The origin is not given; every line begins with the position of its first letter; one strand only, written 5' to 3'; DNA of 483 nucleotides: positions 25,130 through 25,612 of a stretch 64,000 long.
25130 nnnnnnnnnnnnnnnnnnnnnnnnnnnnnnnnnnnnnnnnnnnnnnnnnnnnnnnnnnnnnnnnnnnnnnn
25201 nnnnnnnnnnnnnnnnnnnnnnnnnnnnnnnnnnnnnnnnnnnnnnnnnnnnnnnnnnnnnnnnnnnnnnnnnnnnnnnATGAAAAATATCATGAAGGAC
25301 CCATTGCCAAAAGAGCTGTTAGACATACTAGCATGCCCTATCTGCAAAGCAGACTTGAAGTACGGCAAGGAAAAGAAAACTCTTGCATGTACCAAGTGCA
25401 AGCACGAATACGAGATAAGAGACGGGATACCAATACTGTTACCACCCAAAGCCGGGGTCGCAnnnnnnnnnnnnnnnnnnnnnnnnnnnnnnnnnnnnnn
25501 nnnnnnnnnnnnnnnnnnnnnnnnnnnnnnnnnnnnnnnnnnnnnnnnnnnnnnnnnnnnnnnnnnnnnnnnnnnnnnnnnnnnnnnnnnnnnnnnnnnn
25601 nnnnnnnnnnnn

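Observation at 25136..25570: Duplicated class II tRNA pair with divergent anticodon arms, one carrying an intron, and a Trm112-like gene whose stop lies inside the tRNA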

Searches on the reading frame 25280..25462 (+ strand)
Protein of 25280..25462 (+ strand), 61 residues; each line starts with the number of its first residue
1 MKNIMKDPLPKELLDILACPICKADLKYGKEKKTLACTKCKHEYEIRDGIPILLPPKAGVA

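Call 7: find_encoding_contigs(protein=window:25280-25462:+, flank=3000, max_places=10)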
Protein window:25280-25462:+ (61 aa): 1 contig read that carries it; 1 place shown.
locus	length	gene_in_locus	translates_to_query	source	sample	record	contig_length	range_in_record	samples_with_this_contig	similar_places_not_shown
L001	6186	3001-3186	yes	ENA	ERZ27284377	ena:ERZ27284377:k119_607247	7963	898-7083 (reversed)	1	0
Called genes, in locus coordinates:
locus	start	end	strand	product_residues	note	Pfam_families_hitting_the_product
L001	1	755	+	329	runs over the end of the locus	-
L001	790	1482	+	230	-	-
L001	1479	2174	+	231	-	PF00535:Glycos_transf_2, PF03452:Anp1 (weak)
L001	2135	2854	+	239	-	PF03452:Anp1 (faint)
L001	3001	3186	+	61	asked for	PF03966:Trm112p, PF22191:IBR_1 (weak)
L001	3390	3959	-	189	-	-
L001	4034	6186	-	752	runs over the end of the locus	-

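Call 8: search_protein_families(library=pfam, proteins=[window:25280-25462:+])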
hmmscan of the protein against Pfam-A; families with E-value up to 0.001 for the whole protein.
window:25280-25462:+ (61 aa): 3 families
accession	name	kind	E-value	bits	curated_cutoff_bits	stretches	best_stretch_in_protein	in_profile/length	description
PF03966.22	Trm112p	-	1.4e-12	47.7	22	1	11-49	2-40/40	Trm112p-like protein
PF22191.2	IBR_1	-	1.9e-05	24.9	27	1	17-44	4-31/47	IBR domain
PF08274.17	Zn_Ribbon_YjdM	-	0.00095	19.6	30.8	0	18-45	4-30/30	PhnA Zinc-Ribbon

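Call 9: find_homologous_proteins(query=window:25280-25462:+, max_evalue=0.00001)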
Query window:25280-25462:+ (61 aa): 567 proteins with E <= 0.00001 among 639 candidates; the best 120 are listed.
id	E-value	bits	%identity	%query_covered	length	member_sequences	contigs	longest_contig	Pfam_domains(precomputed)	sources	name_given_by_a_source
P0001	3.1e-27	110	88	93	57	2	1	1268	PF03966.23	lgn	-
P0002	4.3e-26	107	88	93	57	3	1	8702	PF03966.23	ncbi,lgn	ncbi:MAG: Trm112 family protein [archaeon]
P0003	7.2e-25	103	81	93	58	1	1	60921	PF22191.3,PF08274.18,PF03966.23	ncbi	-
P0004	7.4e-25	103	84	93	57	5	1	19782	PF03966.23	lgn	-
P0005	1.1e-22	96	79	93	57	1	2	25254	PF03966.23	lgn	-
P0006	4.6e-20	88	74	93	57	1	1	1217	PF22191.3,PF03966.23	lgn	-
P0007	1.4e-19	86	74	87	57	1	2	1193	PF03966.23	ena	-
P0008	6.9e-18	81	74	87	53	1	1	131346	PF03966.23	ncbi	-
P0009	8.3e-18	81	75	87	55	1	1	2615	PF22191.3,PF03966.23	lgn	-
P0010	1.2e-17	80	73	85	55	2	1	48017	PF03966.23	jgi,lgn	jgi:uncharacterized protein YbaR (Trm112 family)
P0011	2.8e-17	79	70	89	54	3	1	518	PF03966.23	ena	-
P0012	3.4e-17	79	73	84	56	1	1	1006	PF03966.23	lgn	-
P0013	4.2e-17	78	67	89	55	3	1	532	PF23475.2,PF03966.23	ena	-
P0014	4.4e-17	78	67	84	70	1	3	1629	PF03966.23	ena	-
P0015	1.5e-16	77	66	87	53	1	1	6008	PF22191.3,PF08274.18,PF03966.23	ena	-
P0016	1.8e-16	77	69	85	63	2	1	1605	PF03966.23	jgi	jgi:uncharacterized protein YbaR (Trm112 family)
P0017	1.9e-16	76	64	90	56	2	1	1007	PF03966.23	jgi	-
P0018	2.4e-16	76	64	90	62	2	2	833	PF03966.23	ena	-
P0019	3.1e-16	76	74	87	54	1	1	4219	PF03966.23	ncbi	-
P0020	6.6e-16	75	71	89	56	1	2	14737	PF03966.23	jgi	-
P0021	1.3e-15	74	69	84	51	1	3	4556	PF03966.23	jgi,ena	-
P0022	1.5e-15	74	68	82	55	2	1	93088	PF03966.23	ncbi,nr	ncbi:tetraacyldisaccharide 4'-kinase [Candidatus Woesearchaeota archaeon]|nr:tetraacyldisaccharide 4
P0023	1.7e-15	73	71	84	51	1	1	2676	PF22191.3,PF08274.18,PF03966.23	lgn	-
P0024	2.3e-15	73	66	87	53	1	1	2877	PF23475.2,PF03966.23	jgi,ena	jgi:uncharacterized protein YbaR (Trm112 family)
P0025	2.4e-15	73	65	85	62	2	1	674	PF23475.2,PF03966.23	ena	-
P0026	3.3e-15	73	70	87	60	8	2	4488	PF03966.23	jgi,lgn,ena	-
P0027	4.5e-14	69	69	84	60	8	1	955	PF03966.23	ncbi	-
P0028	4.7e-14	69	65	85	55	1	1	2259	PF03966.23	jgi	jgi:uncharacterized protein YbaR (Trm112 family)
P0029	4.9e-14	69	63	85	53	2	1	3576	PF22191.3,PF03966.23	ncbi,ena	-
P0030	7.0e-14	68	65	84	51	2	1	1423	PF03966.23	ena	-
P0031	2.7e-13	66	62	82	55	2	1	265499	PF03966.23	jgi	jgi:uncharacterized protein YbaR (Trm112 family)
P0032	4.2e-13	66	59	92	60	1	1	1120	PF03966.23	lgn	-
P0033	9.1e-13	65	66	82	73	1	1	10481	PF03966.23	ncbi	-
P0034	2.0e-12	64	60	82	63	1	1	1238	PF03966.23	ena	-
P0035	2.0e-12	64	56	82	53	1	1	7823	PF03966.23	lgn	-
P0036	3.2e-12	63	58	87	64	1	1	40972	PF03966.23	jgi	-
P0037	4.6e-12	63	60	87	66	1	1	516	PF03966.23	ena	-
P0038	5.9e-12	62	56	82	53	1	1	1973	PF08274.18,PF03966.23,PF08271.18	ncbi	-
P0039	7.3e-12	62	63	85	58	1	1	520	PF03966.23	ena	-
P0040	1.4e-11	61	64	82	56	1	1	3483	PF03966.23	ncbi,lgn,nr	ncbi:MAG: Trm112 family protein [Syntrophobacterales bacterium]|nr:MAG: Trm112 family protein [Syntr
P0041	1.6e-11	61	68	82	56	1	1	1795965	PF03966.23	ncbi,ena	-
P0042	4.1e-11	60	60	85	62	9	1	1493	PF03966.23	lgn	-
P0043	4.5e-11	59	56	82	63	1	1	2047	PF03966.23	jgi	jgi:uncharacterized protein YbaR (Trm112 family)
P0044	6.9e-11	59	56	82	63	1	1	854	PF03966.23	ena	-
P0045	7.1e-11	59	61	80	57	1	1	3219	PF03966.23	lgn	-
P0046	8.4e-11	59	56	82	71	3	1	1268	PF03966.23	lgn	-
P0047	9.0e-11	59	58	82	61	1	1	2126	PF03966.23,PF08271.18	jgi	-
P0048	1.0e-10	58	56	85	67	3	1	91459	PF03966.23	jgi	jgi:uncharacterized protein YbaR (Trm112 family)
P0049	1.0e-10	58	58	82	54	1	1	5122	PF03966.23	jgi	-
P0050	1.1e-10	58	56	82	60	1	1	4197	PF03966.23,PF08271.18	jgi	jgi:hypothetical protein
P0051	1.3e-10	58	54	82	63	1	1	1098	PF03966.23,PF08271.18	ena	-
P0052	1.3e-10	58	52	82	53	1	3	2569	PF03966.23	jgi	jgi:uncharacterized protein YbaR (Trm112 family)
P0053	1.3e-10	58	56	82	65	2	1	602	PF03966.23,PF08271.18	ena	-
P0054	1.4e-10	58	56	82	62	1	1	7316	PF03966.23,PF08271.18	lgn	-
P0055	1.5e-10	58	56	82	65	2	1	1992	PF03966.23,PF08271.18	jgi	-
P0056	1.6e-10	58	52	82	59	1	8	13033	PF21344.4,PF03966.23,PF08271.18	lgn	-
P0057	1.7e-10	58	62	82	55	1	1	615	PF03966.23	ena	-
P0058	1.7e-10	58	60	77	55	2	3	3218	PF03966.23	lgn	-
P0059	1.9e-10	58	54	82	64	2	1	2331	PF03966.23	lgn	-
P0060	2.2e-10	57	56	82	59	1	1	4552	PF03966.23,PF08271.18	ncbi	-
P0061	2.3e-10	57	54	82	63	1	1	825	PF22191.3,PF03966.23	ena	-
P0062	2.3e-10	57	60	82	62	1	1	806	PF03966.23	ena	-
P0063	2.3e-10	57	57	84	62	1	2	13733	PF03966.23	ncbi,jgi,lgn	jgi:uncharacterized protein YbaR (Trm112 family)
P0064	2.5e-10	57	54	82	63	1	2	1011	PF03966.23,PF08271.18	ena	-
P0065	2.5e-10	57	54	82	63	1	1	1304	PF03966.23,PF08271.18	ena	-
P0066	3.0e-10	57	60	82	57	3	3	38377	PF03966.23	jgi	-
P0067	3.0e-10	57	54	82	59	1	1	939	PF03966.23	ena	-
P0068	3.4e-10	57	56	87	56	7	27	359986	PF03966.23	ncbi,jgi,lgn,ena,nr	ncbi:MAG TPA: hypothetical protein DCL49_10925 [Candidatus Omnitrophica bacterium]|nr:hypothetical p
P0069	3.4e-10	57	54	82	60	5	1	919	PF03966.23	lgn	-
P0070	3.6e-10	57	57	84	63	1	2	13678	PF03966.23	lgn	-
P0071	4.2e-10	56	53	84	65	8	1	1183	PF03966.23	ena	-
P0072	4.5e-10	56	52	85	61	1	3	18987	PF03966.23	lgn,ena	-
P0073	4.5e-10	56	54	82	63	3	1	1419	PF03966.23,PF08271.18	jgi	jgi:uncharacterized protein YbaR (Trm112 family)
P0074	4.7e-10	56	52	82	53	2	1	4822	PF03966.23,PF08271.18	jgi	-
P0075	4.7e-10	56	56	82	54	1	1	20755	PF03966.23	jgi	jgi:uncharacterized protein YbaR (Trm112 family)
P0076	4.7e-10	56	54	82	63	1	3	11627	PF03966.23,PF08271.18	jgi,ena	-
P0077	4.9e-10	56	62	82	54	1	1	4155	PF03966.23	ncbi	-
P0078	5.0e-10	56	54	82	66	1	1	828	PF03966.23,PF08271.18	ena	-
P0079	5.0e-10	56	58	82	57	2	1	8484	PF03966.23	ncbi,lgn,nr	ncbi:Trm112 family protein [bacterium]|nr:MAG: Trm112 family protein [bacterium]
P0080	5.1e-10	56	54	82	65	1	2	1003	PF03966.23,PF08271.18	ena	-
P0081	5.4e-10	56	54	82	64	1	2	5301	PF03966.23,PF08271.18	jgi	jgi:uncharacterized protein YbaR (Trm112 family)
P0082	5.7e-10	56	56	82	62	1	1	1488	PF17915.8,PF03966.23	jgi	jgi:uncharacterized protein YbaR (Trm112 family)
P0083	5.9e-10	56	58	82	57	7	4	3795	PF03966.23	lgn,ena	-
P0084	6.0e-10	56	58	82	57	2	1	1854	PF03966.23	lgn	-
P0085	6.2e-10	56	52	82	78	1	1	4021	PF03966.23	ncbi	-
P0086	6.4e-10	56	56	82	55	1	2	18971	PF03966.23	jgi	-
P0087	6.6e-10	56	60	82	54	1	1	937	PF03966.23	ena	-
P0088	6.7e-10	56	63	80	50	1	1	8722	PF03966.23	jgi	-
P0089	6.7e-10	56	54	82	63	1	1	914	PF03966.23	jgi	jgi:uncharacterized protein YbaR (Trm112 family)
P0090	7.1e-10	56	58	82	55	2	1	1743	PF03966.23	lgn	-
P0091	7.1e-10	56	52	82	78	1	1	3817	PF03966.23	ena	-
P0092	7.1e-10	56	59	80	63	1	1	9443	PF03966.23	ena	-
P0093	7.2e-10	56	56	82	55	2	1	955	PF03966.23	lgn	-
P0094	7.3e-10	56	58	82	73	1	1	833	PF03966.23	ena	-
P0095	7.3e-10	56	58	82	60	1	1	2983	PF03966.23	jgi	-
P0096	7.4e-10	56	52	82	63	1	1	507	PF03966.23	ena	-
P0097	7.7e-10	56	55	87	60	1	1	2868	PF03966.23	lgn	-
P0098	7.8e-10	56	62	85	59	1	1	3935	PF03966.23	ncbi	-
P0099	8.0e-10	56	52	95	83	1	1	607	PF03966.23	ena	-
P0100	8.0e-10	56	62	82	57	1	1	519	PF03966.23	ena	-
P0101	9.0e-10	55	58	82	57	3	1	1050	PF03966.23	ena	-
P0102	9.8e-10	55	52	82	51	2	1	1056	PF03966.23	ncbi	ncbi:MAG: Trm112 family protein [bacterium]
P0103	9.9e-10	55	58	82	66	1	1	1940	PF03966.23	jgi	jgi:uncharacterized protein YbaR (Trm112 family)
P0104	1.0e-9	55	60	82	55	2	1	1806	PF03966.23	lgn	-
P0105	1.1e-9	55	60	82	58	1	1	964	PF03966.23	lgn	-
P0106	1.1e-9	55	60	85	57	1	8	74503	PF03966.23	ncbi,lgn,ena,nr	ncbi:MAG: Trm112 family protein [Candidatus Aureabacteria bacterium]|nr:Trm112 family protein [Candi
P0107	1.1e-9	55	52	82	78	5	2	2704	PF03966.23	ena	-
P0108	1.1e-9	55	58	82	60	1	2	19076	PF03966.23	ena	-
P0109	1.1e-9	55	58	82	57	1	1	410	PF03966.23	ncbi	-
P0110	1.2e-9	55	58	82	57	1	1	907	PF03966.23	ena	-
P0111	1.2e-9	55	58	82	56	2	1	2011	PF03966.23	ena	-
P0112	1.2e-9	55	58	82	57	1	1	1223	PF03966.23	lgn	-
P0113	1.3e-9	55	54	82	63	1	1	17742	PF03966.23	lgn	-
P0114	1.3e-9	55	54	82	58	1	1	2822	PF03966.23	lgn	-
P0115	1.4e-9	55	56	82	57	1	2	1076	PF22191.3,PF17915.8,PF03966.23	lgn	-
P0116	1.5e-9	55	58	79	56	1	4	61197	PF03966.23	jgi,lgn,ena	-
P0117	1.5e-9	55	58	82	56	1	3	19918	PF03966.23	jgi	jgi:hypothetical protein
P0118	1.5e-9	55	58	79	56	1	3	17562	PF03966.23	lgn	-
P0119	1.7e-9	55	58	82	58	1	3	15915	PF03966.23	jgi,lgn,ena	-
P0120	1.8e-9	54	63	75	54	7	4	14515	PF03966.23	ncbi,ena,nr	ncbi:MAG: Trm112 family protein [Acidobacteriia bacterium]|nr:Trm112 family protein [Terriglobia bac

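Call 11: find_encoding_contigs(protein=P0002, flank=3000, max_places=4)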
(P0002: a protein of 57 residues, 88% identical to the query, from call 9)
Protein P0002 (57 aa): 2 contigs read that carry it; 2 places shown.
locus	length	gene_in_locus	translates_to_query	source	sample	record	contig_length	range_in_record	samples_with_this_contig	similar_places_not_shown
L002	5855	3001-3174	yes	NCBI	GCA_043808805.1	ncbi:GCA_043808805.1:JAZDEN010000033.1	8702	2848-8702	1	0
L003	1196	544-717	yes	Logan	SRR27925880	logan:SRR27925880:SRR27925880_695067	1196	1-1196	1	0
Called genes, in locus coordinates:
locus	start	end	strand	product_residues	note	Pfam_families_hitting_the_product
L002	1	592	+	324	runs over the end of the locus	-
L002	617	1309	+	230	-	PF03452:Anp1 (faint)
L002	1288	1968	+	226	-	-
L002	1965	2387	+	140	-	-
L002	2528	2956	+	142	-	-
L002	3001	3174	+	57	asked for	PF03966:Trm112p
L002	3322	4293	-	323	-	-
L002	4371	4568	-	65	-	PF01361:Tautomerase, PF14832:Tautomerase_3 (weak)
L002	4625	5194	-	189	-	-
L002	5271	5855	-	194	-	?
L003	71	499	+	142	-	-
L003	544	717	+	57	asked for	PF03966:Trm112p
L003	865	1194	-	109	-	?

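Call 12: find_encoding_contigs(protein=P0003, flank=3000, max_places=4)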
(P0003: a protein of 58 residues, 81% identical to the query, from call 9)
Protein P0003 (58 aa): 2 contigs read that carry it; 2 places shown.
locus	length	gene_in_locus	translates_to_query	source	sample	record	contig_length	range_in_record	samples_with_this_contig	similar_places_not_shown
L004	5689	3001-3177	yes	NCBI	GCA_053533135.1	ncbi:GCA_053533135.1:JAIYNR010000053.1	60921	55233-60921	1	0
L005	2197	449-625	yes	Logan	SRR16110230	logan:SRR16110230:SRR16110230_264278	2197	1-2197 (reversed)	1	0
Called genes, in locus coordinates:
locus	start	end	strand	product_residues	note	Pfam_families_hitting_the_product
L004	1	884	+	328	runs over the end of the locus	-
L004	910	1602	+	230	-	-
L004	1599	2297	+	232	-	PF00535:Glycos_transf_2 (weak)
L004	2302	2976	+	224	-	PF00535:Glycos_transf_2 (weak)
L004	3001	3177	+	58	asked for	PF03966:Trm112p, PF22191:IBR_1 (weak), PF08274:Zn_Ribbon_YjdM (weak)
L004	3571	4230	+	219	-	-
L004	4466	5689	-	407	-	?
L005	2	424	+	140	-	?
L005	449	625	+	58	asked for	PF03966:Trm112p, PF22191:IBR_1 (weak), PF08274:Zn_Ribbon_YjdM (weak)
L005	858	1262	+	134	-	PF00903:Glyoxalase (faint)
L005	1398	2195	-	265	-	?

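Call 13: find_encoding_contigs(protein=P0004, flank=3000, max_places=4)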
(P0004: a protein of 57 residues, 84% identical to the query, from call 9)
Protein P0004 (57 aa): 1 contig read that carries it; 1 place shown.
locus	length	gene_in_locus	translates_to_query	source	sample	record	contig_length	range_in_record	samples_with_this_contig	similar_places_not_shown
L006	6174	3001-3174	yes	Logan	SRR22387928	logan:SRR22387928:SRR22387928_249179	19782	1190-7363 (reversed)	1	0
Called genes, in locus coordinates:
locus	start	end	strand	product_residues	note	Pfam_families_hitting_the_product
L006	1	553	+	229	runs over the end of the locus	-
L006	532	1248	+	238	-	PF03452:Anp1 (faint), PF00535:Glycos_transf_2 (weak)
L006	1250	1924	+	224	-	PF00535:Glycos_transf_2 (weak), PF03452:Anp1 (weak)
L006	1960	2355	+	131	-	-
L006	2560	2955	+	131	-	-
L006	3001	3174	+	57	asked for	PF03966:Trm112p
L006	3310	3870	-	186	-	-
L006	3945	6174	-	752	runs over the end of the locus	-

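Call 14: find_encoding_contigs(protein=P0005, flank=3000, max_places=4)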
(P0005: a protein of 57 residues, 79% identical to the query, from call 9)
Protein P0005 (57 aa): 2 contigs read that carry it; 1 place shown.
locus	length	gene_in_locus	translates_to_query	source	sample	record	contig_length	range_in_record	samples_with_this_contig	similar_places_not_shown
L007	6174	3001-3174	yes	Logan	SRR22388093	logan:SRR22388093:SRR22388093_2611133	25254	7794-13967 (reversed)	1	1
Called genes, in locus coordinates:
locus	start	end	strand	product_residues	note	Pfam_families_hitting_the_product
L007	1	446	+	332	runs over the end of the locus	-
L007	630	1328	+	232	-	-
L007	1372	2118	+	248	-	-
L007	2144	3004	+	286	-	-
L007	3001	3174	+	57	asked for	PF03966:Trm112p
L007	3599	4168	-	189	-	-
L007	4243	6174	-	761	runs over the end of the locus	-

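Call 27: find_encoding_contigs(protein=P0006, flank=3000, max_places=4)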
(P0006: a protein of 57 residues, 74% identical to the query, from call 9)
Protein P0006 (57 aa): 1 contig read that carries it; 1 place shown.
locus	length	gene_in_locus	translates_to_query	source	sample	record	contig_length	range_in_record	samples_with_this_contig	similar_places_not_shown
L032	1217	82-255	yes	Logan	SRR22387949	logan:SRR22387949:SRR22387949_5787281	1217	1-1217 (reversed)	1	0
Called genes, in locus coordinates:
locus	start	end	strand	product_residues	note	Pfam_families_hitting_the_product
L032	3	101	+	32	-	?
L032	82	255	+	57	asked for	PF03966:Trm112p, PF22191:IBR_1 (weak)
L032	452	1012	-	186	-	-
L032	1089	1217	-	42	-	?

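Call 28: find_encoding_contigs(protein=P0009, flank=3000, max_places=4)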
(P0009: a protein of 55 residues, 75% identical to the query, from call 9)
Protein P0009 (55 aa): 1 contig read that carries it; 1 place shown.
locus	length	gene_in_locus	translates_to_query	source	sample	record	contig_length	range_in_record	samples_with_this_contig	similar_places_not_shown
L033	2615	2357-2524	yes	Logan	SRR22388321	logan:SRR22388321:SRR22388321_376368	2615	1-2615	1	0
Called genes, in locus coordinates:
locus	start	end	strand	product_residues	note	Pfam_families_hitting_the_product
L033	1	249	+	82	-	?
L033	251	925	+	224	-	PF03452:Anp1 (faint)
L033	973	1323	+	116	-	PF01243:PNPOx_N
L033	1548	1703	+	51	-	PF26688:RHH_12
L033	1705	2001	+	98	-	-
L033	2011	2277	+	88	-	PF05016:ParE_toxin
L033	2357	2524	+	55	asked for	PF03966:Trm112p, PF22191:IBR_1 (weak)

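Call 29: find_encoding_contigs(protein=P0001, flank=3000, max_places=4)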
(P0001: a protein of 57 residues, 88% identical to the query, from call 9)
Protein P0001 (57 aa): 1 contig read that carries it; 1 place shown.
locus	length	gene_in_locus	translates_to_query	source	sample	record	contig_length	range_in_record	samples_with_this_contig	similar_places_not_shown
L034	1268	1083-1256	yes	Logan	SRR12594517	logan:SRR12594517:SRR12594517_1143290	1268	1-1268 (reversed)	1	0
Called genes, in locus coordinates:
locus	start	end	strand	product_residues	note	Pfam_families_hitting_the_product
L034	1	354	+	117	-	?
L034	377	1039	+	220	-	-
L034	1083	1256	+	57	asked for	PF03966:Trm112p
